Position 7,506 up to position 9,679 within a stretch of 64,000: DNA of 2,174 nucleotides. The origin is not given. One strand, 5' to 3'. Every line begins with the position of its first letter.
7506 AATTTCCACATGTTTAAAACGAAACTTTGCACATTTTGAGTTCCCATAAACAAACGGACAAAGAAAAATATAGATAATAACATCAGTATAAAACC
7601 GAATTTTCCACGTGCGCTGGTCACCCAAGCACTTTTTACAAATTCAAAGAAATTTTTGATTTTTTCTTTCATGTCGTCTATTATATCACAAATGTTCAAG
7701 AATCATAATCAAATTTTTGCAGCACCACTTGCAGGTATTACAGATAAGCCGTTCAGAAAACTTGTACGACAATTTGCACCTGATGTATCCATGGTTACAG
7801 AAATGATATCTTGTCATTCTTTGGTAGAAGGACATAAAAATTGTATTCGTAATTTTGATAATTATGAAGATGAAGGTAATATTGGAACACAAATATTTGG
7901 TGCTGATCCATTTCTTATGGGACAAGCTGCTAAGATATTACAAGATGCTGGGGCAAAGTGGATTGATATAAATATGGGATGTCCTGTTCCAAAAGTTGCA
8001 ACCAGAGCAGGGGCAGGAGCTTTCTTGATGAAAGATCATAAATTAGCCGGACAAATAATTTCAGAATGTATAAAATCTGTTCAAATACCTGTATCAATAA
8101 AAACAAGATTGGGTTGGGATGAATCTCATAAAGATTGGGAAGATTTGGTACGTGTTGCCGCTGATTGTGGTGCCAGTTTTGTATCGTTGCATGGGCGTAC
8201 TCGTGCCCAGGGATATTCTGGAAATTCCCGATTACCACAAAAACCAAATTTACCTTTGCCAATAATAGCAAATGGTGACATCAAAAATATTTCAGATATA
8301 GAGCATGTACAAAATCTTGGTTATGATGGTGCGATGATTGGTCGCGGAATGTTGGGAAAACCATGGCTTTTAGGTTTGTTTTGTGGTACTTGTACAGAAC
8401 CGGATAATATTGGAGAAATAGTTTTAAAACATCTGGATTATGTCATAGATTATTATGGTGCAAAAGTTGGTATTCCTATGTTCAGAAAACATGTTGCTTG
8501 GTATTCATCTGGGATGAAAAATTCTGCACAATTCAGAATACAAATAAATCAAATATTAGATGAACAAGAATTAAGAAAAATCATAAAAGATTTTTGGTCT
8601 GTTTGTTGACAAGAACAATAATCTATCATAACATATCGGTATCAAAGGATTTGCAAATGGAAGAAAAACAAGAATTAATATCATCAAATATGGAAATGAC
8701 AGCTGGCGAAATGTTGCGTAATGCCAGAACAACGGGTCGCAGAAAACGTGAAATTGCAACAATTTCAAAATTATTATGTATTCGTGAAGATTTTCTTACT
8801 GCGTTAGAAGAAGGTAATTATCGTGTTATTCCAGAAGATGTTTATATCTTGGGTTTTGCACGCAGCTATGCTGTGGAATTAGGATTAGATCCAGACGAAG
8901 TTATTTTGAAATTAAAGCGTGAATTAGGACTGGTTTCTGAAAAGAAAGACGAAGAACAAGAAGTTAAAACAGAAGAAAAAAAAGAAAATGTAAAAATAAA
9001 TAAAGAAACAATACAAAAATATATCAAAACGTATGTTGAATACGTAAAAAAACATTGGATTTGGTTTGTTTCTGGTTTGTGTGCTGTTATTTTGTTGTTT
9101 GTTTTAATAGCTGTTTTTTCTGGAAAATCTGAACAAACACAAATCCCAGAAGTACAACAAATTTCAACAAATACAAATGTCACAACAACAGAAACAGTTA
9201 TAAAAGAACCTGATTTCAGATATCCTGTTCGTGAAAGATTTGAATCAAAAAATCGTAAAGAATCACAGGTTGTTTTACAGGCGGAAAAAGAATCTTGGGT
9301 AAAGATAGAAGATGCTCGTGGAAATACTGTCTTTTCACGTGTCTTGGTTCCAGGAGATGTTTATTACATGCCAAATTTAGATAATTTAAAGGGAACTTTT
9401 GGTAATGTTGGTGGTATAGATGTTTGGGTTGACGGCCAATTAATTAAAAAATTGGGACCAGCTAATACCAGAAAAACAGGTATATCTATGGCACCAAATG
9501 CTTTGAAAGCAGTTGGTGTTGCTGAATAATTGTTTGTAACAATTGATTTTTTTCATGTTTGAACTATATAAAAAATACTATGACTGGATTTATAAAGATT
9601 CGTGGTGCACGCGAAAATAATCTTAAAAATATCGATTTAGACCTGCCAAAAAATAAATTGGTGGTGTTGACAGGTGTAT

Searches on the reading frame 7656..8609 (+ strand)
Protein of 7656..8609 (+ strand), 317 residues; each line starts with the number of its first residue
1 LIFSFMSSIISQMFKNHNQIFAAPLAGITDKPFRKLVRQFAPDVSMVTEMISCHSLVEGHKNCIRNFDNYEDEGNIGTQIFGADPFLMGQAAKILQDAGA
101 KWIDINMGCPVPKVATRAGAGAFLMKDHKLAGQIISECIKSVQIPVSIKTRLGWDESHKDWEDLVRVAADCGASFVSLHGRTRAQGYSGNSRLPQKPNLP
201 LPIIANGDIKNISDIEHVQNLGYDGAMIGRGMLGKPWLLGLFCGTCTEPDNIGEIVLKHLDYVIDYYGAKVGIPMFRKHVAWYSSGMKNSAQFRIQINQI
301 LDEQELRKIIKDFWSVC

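Call 11: search_protein_families(library=pfam, proteins=[window:7656-8609:+], max_evalue=0.001)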
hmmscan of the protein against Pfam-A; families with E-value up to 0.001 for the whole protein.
window:7656-8609:+ (317 aa): 1 family
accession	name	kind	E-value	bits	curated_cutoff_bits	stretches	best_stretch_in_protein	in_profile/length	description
PF01207.24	Dus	-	8.5e-75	252.2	20.4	1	22-307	2-299/311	Dihydrouridine synthase (Dus)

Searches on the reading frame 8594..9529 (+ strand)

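Call 11: search_protein_families(library=pfam, proteins=[window:8594-9529:+], max_evalue=0.001)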
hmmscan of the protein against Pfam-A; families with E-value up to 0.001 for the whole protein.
window:8594-9529:+ (311 aa): 2 families
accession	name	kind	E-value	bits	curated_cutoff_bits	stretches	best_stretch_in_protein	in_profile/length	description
PF13413.12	HTH_25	-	7.7e-15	54.9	24.6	1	40-103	1-62/62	Helix-turn-helix domain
PF13464.11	RodZ_C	-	1.9e-12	47.3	23.9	1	227-290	1-64/72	RodZ C-terminal domain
